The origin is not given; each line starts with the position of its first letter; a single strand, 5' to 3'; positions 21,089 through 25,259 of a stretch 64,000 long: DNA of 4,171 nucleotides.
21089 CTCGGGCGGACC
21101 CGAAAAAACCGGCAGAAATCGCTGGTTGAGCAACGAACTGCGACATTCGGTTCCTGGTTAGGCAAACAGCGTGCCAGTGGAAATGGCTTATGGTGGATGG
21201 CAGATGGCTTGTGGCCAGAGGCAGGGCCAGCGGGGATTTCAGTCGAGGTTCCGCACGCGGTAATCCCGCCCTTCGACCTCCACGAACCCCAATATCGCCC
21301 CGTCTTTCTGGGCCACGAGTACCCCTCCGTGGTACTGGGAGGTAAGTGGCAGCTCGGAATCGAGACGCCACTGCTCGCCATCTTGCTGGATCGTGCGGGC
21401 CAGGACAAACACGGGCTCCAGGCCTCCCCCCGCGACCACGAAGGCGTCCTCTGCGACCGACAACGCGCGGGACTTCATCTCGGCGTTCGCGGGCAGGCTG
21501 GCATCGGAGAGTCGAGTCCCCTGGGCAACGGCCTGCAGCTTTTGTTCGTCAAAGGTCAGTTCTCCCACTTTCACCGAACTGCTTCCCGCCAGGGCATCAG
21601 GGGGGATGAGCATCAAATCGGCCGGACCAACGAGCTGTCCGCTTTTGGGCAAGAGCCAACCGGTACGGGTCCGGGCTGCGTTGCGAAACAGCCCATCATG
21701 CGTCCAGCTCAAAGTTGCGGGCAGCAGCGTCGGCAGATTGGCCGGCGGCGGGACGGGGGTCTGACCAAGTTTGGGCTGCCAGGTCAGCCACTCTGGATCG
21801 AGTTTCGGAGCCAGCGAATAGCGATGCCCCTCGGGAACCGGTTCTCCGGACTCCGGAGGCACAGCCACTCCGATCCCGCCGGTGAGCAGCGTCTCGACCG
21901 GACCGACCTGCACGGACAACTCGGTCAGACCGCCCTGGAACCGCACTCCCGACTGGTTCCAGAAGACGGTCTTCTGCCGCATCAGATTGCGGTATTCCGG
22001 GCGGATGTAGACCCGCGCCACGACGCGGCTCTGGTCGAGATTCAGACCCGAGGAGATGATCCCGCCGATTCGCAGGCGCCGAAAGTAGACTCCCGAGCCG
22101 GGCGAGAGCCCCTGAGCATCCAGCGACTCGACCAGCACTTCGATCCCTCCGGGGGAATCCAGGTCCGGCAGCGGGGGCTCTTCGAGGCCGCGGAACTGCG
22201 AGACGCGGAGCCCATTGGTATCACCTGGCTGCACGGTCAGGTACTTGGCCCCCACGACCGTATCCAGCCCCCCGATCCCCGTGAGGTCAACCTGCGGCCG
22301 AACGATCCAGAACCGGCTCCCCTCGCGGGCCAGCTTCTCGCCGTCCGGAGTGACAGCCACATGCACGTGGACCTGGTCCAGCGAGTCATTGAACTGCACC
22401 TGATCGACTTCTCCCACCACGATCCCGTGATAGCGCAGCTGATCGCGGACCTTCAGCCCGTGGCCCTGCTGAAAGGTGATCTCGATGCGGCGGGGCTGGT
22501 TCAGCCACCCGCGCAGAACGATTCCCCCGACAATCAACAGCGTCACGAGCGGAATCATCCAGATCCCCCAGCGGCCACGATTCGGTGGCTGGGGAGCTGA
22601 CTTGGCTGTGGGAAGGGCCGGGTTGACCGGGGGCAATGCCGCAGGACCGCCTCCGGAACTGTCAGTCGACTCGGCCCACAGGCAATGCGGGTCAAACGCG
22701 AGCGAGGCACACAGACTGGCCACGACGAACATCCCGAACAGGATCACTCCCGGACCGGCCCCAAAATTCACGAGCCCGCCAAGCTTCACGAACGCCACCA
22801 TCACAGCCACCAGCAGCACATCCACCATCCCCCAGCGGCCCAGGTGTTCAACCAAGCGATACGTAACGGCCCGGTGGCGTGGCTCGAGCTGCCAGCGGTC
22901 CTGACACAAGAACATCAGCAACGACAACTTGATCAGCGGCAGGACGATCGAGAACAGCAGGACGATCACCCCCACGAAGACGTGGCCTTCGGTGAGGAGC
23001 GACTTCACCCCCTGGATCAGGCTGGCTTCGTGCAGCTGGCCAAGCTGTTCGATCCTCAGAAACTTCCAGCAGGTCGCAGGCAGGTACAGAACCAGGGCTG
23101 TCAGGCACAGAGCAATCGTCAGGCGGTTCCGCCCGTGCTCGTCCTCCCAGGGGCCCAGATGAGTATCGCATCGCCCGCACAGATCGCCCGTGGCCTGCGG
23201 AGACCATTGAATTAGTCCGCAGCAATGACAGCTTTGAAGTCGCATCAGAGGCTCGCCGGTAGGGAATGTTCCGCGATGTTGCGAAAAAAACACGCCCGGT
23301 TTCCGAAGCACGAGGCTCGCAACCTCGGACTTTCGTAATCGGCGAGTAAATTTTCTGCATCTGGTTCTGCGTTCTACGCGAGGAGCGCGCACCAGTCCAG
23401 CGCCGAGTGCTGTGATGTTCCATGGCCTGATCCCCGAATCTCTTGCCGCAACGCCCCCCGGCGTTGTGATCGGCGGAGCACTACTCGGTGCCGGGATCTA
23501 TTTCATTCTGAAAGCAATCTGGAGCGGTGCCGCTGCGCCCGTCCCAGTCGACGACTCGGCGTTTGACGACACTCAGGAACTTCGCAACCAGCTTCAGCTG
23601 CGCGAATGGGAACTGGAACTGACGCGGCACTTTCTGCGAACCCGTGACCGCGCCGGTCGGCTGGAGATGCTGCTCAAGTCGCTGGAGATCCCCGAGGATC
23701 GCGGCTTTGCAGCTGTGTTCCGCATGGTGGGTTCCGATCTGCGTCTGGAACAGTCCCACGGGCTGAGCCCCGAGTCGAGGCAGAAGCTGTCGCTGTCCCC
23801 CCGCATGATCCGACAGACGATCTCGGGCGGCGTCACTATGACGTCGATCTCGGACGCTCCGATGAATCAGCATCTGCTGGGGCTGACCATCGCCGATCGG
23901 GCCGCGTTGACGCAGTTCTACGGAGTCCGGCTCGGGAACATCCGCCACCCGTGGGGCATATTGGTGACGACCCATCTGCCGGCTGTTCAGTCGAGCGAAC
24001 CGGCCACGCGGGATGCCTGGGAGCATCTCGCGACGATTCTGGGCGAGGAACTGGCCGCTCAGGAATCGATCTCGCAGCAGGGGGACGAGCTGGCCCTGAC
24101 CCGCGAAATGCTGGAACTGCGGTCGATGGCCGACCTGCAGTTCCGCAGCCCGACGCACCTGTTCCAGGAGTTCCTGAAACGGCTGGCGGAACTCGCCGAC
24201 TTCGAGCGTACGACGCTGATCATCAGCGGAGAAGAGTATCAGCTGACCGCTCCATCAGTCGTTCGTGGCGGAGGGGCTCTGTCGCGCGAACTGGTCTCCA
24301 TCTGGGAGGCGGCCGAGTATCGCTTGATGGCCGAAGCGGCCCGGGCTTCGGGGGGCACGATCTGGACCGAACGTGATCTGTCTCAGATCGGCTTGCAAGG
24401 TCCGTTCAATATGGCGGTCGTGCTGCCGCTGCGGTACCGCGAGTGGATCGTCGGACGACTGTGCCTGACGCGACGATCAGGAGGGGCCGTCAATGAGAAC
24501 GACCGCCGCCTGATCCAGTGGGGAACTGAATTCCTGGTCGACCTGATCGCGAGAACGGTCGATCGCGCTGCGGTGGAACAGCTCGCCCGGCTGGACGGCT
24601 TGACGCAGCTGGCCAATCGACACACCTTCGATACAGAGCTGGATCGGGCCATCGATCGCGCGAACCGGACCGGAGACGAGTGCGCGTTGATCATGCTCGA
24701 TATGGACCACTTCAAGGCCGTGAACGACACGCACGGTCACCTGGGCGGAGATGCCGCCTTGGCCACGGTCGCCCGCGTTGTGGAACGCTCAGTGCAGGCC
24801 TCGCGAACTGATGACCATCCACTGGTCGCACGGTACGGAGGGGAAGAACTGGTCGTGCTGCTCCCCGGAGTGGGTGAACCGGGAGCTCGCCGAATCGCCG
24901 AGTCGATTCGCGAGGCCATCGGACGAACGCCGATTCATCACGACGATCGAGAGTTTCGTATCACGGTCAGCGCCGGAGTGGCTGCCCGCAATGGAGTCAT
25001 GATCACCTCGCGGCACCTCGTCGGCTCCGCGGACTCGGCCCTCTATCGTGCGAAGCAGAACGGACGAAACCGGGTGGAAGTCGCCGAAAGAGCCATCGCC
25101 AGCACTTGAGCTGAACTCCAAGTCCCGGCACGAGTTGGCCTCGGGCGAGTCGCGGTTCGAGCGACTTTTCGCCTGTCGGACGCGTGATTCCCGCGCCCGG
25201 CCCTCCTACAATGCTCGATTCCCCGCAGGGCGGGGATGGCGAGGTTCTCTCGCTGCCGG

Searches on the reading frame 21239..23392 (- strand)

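Call 9: search_protein_families(library=pfam, proteins=[window:21239-23392:-], max_evalue=0.001)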
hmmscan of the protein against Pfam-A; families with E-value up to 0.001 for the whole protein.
window:21239-23392:- (717 aa): 2 families
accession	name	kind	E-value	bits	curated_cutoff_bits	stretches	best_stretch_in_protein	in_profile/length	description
PF04403.18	PqiA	-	1.7e-40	138.9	23.8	1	92-241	4-154/156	Paraquat-inducible protein A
PF02470.25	MlaD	-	3e-20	72.7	25.1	2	300-390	2-81/81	MlaD protein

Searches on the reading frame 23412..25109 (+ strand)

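Call 8: search_protein_families(library=pfam, proteins=[window:23412-25109:+], max_evalue=0.001)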
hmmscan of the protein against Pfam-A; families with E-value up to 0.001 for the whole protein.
window:23412-25109:+ (565 aa): 2 families
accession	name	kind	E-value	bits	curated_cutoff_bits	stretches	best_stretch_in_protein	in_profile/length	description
PF00990.26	GGDEF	-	1e-40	139.6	23.8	1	393-554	2-161/161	Diguanylate cyclase, GGDEF domain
PF17853.6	GGDEF_2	-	0.00033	21.3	24.5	0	450-520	34-94/116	GGDEF-like domain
